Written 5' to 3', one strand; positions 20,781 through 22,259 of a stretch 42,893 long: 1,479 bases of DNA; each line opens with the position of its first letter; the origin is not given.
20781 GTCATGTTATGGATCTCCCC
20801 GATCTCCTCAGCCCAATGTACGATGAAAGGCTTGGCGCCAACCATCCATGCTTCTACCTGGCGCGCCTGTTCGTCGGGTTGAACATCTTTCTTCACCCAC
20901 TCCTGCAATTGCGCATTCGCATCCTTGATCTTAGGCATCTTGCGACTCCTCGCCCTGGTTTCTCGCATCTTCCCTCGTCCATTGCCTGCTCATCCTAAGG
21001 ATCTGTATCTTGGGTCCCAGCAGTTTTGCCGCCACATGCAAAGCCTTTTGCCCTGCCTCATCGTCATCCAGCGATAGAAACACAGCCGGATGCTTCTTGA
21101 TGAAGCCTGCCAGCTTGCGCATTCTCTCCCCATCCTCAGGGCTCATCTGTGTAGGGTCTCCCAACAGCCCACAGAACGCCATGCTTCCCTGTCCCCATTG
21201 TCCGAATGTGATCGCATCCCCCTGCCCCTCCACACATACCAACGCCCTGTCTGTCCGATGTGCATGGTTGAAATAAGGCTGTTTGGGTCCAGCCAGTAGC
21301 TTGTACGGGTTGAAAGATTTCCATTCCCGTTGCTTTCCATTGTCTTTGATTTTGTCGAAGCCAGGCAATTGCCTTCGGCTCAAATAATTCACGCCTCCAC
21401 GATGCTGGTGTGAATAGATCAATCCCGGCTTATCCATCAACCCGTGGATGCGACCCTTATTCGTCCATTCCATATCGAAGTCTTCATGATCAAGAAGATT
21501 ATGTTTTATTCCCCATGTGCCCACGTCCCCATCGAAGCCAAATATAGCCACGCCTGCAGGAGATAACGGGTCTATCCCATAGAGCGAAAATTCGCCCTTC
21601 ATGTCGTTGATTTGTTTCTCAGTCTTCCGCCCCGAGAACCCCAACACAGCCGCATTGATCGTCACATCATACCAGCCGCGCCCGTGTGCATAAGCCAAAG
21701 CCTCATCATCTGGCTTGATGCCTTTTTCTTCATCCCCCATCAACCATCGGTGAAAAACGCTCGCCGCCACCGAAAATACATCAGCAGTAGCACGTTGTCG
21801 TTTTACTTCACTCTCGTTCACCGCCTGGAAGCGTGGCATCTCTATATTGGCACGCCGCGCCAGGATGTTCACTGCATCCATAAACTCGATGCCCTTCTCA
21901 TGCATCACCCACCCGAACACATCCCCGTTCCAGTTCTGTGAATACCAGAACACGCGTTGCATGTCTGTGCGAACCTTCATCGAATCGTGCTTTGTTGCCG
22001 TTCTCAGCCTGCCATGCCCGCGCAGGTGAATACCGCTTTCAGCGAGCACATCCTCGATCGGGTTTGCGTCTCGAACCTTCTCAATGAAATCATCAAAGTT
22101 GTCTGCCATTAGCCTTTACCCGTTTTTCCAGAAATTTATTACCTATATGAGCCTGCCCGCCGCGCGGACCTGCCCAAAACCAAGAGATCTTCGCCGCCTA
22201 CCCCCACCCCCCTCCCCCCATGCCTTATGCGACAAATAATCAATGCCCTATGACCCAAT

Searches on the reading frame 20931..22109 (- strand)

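Call 4: search_protein_families(library=pfam, proteins=[window:20931-22109:-], max_evalue=0.01)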
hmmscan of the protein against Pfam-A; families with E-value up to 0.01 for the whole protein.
window:20931-22109:- (392 aa): 3 families
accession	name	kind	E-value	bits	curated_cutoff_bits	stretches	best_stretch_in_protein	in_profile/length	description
PF01807.25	Zn_ribbon_DnaG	-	4.5e-06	26.8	24.9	1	7-93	4-95/98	CHC2 zinc finger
PF13662.12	Toprim_4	-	3.9e-05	24.2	25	1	290-372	3-83/85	Toprim domain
PF13155.12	Toprim_2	-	0.0023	18.7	22.1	1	292-372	2-75/88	Toprim-like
